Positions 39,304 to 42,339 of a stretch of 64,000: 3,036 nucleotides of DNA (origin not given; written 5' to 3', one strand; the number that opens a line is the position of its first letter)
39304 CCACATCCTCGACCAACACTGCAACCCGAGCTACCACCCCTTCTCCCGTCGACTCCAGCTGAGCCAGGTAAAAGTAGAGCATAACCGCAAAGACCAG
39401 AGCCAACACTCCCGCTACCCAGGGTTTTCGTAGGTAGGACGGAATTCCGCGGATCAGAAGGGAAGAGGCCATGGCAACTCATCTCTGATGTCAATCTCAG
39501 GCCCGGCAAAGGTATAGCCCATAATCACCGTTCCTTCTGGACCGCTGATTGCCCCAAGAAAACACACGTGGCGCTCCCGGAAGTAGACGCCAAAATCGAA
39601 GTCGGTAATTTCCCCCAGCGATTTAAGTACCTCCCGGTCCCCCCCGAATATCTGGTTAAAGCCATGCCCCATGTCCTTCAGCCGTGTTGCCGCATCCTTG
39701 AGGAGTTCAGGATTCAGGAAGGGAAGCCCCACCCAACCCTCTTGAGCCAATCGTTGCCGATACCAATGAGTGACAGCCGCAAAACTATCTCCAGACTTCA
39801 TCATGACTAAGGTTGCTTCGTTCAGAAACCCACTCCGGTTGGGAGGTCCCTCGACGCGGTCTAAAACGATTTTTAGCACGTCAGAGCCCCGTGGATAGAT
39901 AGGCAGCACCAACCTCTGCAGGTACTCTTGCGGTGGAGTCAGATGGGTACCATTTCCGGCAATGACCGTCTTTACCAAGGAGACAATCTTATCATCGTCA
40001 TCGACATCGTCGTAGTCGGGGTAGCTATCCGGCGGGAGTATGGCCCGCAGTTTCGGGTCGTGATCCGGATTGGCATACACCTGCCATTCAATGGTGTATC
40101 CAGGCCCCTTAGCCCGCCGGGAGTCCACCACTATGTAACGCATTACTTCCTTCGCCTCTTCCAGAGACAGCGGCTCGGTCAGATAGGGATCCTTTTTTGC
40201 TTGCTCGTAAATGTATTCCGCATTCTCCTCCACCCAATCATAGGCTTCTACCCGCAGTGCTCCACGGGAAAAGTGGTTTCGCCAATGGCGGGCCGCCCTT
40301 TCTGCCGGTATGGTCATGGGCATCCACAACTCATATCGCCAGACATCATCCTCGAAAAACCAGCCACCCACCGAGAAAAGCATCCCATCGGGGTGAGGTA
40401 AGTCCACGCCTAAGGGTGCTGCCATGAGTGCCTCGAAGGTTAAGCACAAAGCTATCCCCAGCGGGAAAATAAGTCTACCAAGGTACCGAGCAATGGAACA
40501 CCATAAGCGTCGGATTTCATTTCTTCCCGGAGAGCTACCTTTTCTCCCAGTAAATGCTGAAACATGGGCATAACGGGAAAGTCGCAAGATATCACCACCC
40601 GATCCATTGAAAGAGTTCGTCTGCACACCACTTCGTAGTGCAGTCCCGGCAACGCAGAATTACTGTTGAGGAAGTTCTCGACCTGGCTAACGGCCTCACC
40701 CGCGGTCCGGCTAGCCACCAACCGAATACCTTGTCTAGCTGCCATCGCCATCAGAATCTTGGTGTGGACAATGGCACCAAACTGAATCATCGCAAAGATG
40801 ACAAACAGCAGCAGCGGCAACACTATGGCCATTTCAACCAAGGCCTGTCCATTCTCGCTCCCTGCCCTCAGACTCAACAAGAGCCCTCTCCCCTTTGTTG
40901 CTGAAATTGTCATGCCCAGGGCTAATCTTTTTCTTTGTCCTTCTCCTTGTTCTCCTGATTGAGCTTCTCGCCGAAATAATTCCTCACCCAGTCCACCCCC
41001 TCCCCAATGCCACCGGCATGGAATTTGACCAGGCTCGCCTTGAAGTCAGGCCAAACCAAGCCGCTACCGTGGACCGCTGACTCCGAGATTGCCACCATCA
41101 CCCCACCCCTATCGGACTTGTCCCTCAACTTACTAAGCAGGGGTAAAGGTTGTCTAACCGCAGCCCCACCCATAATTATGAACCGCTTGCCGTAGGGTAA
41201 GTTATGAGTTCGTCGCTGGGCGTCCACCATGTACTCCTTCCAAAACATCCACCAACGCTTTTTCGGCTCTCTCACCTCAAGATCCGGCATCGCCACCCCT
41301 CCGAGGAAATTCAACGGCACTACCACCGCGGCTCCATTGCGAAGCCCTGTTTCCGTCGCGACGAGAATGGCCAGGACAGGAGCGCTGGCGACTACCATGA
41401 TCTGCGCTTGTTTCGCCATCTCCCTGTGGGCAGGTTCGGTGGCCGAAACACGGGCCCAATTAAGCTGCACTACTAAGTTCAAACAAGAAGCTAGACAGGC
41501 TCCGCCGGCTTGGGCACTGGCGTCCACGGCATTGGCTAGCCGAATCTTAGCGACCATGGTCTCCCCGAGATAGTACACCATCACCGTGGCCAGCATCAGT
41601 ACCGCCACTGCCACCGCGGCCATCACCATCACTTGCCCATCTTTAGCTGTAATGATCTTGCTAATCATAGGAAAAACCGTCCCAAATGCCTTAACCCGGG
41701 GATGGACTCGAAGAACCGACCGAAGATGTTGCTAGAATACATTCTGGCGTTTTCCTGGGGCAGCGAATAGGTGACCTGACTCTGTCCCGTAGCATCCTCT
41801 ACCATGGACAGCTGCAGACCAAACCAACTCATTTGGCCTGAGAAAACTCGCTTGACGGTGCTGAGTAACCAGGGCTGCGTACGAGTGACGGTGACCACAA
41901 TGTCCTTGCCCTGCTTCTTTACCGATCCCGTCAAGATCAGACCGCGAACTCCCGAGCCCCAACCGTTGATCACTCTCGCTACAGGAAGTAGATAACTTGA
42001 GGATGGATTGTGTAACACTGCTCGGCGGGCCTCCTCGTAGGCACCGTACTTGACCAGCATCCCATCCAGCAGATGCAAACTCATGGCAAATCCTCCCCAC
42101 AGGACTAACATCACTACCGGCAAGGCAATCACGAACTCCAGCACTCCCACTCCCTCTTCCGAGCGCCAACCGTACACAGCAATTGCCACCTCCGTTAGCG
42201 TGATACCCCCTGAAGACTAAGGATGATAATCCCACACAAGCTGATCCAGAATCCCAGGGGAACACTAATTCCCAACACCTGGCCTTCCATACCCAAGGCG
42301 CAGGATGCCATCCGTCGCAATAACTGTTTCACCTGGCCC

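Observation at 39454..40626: Unknown protein of about 380 aa embedded in the tad operon, overlapping the 3' end of the upstream tadE-like gene in another frame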

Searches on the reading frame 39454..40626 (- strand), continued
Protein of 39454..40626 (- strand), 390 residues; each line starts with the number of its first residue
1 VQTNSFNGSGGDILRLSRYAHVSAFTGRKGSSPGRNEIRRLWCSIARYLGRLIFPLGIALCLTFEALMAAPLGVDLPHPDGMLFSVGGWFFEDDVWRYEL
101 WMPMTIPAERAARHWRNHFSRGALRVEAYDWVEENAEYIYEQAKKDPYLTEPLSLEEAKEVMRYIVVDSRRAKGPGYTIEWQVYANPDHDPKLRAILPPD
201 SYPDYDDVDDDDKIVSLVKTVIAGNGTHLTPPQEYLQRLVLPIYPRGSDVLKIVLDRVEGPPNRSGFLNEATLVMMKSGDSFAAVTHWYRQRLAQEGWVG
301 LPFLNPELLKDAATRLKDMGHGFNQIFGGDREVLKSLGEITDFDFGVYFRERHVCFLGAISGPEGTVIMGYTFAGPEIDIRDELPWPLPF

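Call 57: fold_search(model_id=the predicted structure, library=pdb)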
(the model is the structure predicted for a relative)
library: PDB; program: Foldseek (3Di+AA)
matches with E <= 10: 879; with E <= 0.001: 0
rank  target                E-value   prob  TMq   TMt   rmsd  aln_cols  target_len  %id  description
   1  4yzj                  1.7e-02  0.15  0.15  0.14  19.9       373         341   11  Crystal structure of selnomethionin-labeled indole prenyltransferase TleC (released 2016-03-16)
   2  8wu8_A                2.1e-02  0.08  0.12  0.14  18.2       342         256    7  Crystal structure of the human RAD9-RAD1(F64A/M256A/F266A)-HUS1-RHINO(88-99) complex (released 2024-02-14)
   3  1zb6                  3.7e-02  0.12  0.14  0.15  17.0       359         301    8  Co-Crystal Structure of ORF2 an Aromatic Prenyl Transferase from Streptomyces sp. strain cl190 complexed with GSPP and 1 (released 2005-06-21)
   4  4yzl                  4.1e-02  0.09  0.14  0.13  19.4       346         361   10  Crystal structure of the indole prenyltransferase TleC complexed with indolactam V and DMSPP (released 2016-03-16)
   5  8uzl_B                4.4e-02  0.06  0.09  0.17  17.2       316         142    6  Designed Transmembrane beta-barrel- TMB10_163 (released 2024-07-17)
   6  7de8                  5.5e-02  0.04  0.12  0.12  22.5       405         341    8  Crystal Structure of outer membrane protein PorB with G103K mutations from Neisseria meningitidis W135 (released 2021-03-31)
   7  2xlq                  5.8e-02  0.08  0.13  0.13  16.7       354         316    9  Structural and Mechanistic Analysis of the Magnesium-Independent Aromatic Prenyltransferase CloQ from the Clorobiocin Bi (released 2010-10-27)
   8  9fdg_MODEL_1_A        6.9e-02  0.08  0.13  0.18  16.9       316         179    8  Solution structure of a de novo designed 12-stranded transmembrane beta-barrel in LDAO micelles. (released 2024-10-16)
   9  6ap4_P                6.9e-02  0.08  0.13  0.12  17.0       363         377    7  Crystal structure of the DNA polymerase III subunit beta from Acinetobacter baumannii (released 2017-12-20)
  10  2xly                  6.9e-02  0.07  0.14  0.14  16.4       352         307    8  Structural and Mechanistic Analysis of the Magnesium-Independent Aromatic Prenyltransferase CloQ from the Clorobiocin Bi (released 2010-10-27)
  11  7fhb                  7.3e-02  0.07  0.13  0.13  19.6       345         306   11  Structure of prenyltransferase from Streptomyces sp. (strain CL190) with bound GPP (released 2022-06-22)
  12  2xm5                  8.7e-02  0.06  0.12  0.13  19.1       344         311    7  Structural and Mechanistic Analysis of the Magnesium-Independent Aromatic Prenyltransferase CloQ from the Clorobiocin Bi (released 2010-10-27)
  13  4yzk                  9.2e-02  0.09  0.15  0.14  19.6       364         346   11  Crystal structure of the indole prenyltransferase TleC apo structure (released 2016-03-16)
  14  8uzl_A                1.2e-01  0.06  0.10  0.17  13.2       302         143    5  Designed Transmembrane beta-barrel- TMB10_163 (released 2024-07-17)
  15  1xa7_A                1.3e-01  0.08  0.09  0.11  16.3       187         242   10  Crystal structure of the benzylpenicillin-acylated BlaR1 sensor domain from Staphylococcus aureus (released 2004-09-21)
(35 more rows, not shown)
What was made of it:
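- On Mog1p/PsbP-like fold group (DcrB PF08786, DUF1795, DUF4892): Foldseek gives E>0.01, with probability about 0.6 for TiME and EagT6 (call 57).
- Foldseek found nothing at E<0.01 (call 57), and the same fold group includes cytoplasmic proteins (Eag chaperones, Mog1).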

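Call 68: predict_structure(alignment_id=A6)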
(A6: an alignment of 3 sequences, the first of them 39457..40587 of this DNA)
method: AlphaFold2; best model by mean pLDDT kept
length: 377 residues; sequences in the alignment: 3
mean_pLDDT: 53.9   pTM: 0.48
mean pLDDT of the five models: 53.9, 52.3, 49.0, 49.0, 46.7
residues with pLDDT >= 90: 10; 70-90: 76; 50-70: 126; < 50: 165
segments of 3 or more residues with pLDDT < 50: 1-57, 188-195, 218-230, 236-262, 290-325, 360-377
pLDDT, mean of each block of 10 residues (from residue 1): 20 25 31 30 30 42 62 56 65 84 80 86 73 59 80 86 83 64 51 50 76 53 40 47 37 37 63 71 60 43 37 32 49 57 61 57 36 27
secondary structure, 60 per line:
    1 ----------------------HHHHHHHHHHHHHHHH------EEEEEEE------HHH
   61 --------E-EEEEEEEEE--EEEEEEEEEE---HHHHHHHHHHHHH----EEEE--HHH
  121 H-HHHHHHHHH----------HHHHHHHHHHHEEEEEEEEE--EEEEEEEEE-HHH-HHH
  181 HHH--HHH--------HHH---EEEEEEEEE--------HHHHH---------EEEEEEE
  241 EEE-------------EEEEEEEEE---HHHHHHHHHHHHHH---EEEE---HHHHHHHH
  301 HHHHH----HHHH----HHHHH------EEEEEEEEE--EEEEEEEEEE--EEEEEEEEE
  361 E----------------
elements in order: H23-38 E45-51 E71-79 E82-91 H95-107 E112-115 H118-121 H123-131 H142-152 E153-161 E164-172 H178-183 E203-211 H220-224 E234-243 E257-265 H269-282 E286-289 H293-305 H310-313 H318-322 E329-337 E340-349 E352-361
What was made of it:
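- AF2 gave no confident helix for the N-terminus (pLDDT below 50; call 68).
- Tried and rejected: AF2 gave low confidence (pLDDT 54) and no information about the N-terminus (call 68).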

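Call 72: search_solved_structures(query=A1, max_evalue=10)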
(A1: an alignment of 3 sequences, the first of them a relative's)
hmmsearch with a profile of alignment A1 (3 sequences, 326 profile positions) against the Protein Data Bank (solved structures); distinct sequences matched with E-value up to 10: 0.
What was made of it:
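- On Mog1p/PsbP-like fold group (DcrB PF08786, DUF1795, DUF4892): A PDB profile search finds nothing (call 72).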

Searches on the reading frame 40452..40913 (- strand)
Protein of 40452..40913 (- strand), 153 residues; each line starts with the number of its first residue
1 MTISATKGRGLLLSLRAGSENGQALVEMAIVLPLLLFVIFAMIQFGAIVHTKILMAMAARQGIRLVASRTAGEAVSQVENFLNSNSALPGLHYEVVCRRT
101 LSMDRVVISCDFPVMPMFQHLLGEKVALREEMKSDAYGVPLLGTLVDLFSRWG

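Call 3: search_protein_families(library=pfam, proteins=[window:40452-40913:-], max_evalue=0.01)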
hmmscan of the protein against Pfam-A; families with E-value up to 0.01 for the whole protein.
window:40452-40913:- (153 aa): 1 family
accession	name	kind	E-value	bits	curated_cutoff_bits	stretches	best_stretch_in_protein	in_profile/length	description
PF07811.17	TadE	-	9.1e-13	48.6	22.9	1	22-64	1-43/43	TadE-like protein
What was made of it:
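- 40452..40913 (-): Upstream TadE-like pseudopilin gene (153 aa). Its C-terminal 45 codons overlap X. Pfam TadE, E 9e-13 (call 3).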

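Call 4: search_protein_families(library=ncbifam, proteins=[window:40452-40913:-], max_evalue=0.1)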
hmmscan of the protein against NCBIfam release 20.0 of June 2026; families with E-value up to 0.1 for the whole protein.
window:40452-40913:- (153 aa): 2 families
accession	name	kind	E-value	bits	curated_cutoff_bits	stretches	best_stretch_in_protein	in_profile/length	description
NF041390.1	TadE_Rv3655c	subfamily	3e-06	27.7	40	1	26-81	1-56/101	TadE family type IV pilus minor pilin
TIGR03640.1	cas1_DVULG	exception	0.0086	15.3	385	1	36-107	36-109/340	type I-C CRISPR-associated endonuclease Cas1c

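Call 39: find_homologous_proteins(query=window:40452-40913:-, max_evalue=0.00001)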
Query window:40452-40913:- (153 aa): 1 proteins with E <= 0.00001 among 222 candidates.
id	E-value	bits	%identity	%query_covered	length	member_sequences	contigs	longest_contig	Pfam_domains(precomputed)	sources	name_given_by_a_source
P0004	1.5e-84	299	99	93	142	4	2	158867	PF07811.18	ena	-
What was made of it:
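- Tried and rejected: With TadE it returned only a 99% identical copy (call 39).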

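Call 41: find_related_loci(query=A3, collection=metagenome_contigs, flank=4000)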
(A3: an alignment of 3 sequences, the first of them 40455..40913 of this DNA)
Query A3 (153 aa) in metagenome_contigs; peptide patterns used: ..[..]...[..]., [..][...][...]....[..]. (x = any residue, [..] = any of these).
600 stretches matched a pattern (row limit reached: there are more); 45 encode a relative of the query (tblastn E <= 1e-3); 45 distinct loci.
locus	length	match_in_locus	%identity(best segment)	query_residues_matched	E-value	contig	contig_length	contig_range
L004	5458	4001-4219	40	18-88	2e-10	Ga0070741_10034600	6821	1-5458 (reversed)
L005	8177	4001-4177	44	16-74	1e-9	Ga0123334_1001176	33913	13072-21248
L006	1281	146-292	45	16-64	2e-9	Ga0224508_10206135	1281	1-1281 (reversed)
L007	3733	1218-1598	30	13-147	3e-9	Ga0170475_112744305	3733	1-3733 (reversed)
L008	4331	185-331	45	16-64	6e-9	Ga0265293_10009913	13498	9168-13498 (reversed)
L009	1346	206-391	37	20-80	9e-9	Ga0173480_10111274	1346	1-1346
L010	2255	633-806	40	16-72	2e-8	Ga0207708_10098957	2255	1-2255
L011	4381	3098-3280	38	16-76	5e-8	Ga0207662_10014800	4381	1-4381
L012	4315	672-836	44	19-69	9e-8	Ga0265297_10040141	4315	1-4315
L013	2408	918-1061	40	17-64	1e-7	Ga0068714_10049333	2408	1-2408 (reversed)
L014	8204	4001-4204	43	19-80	1e-7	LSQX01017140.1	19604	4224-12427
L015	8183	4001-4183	41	13-69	2e-7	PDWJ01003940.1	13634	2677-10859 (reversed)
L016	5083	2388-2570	38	16-76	3e-7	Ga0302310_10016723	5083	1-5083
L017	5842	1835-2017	38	16-76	3e-7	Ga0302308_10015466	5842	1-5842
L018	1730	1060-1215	42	16-67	3e-7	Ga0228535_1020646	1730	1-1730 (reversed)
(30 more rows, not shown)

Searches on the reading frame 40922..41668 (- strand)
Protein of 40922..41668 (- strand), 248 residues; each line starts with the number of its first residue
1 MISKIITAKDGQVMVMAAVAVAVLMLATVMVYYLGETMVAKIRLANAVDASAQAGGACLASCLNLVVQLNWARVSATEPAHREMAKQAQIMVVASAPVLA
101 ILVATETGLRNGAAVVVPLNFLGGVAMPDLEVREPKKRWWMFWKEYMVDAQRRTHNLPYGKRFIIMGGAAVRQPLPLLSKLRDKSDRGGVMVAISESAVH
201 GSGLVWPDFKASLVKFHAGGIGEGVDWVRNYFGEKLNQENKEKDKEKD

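Call 3: search_protein_families(library=pfam, proteins=[window:40922-41668:-], max_evalue=0.01)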
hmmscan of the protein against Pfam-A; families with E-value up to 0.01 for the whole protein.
window:40922-41668:- (248 aa): 1 family
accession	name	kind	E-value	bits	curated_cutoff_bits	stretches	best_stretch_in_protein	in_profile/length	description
PF13400.11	Tad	-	0.00061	20.5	22.3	1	11-56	1-45/47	Putative Flp pilus-assembly TadE/G-like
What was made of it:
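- Closest known: Lineage-specific Tad accessory proteins: CpaI and CpaD. Different: The PF13400 TadG-like gene is already present separately at 40922-41668 (call 3).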

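Call 4: search_protein_families(library=ncbifam, proteins=[window:40922-41668:-], max_evalue=0.1)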
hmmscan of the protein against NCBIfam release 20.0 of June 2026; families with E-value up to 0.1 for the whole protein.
window:40922-41668:- (248 aa): 0 families

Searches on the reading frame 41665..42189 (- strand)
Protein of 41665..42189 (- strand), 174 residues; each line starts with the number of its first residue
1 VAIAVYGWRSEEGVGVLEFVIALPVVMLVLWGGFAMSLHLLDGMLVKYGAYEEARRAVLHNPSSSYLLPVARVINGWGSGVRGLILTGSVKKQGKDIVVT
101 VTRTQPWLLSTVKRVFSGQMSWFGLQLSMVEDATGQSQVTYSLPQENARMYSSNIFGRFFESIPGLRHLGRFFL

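Call 3: search_protein_families(library=pfam, proteins=[window:41665-42189:-], max_evalue=0.01)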
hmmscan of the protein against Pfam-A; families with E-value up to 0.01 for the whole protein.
window:41665-42189:- (174 aa): 1 family
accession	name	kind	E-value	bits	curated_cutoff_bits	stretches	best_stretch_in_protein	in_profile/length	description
PF07811.17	TadE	-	0.00018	22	22.9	1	13-55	1-43/43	TadE-like protein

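Call 4: search_protein_families(library=ncbifam, proteins=[window:41665-42189:-], max_evalue=0.1)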
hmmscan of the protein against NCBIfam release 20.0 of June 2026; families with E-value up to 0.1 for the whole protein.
window:41665-42189:- (174 aa): 1 family
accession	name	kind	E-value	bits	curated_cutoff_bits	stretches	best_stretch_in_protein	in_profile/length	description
NF033493.0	MetS_like_NSS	subfamily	0.054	13.2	25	1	27-40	13-26/30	MetS family NSS transporter small subunit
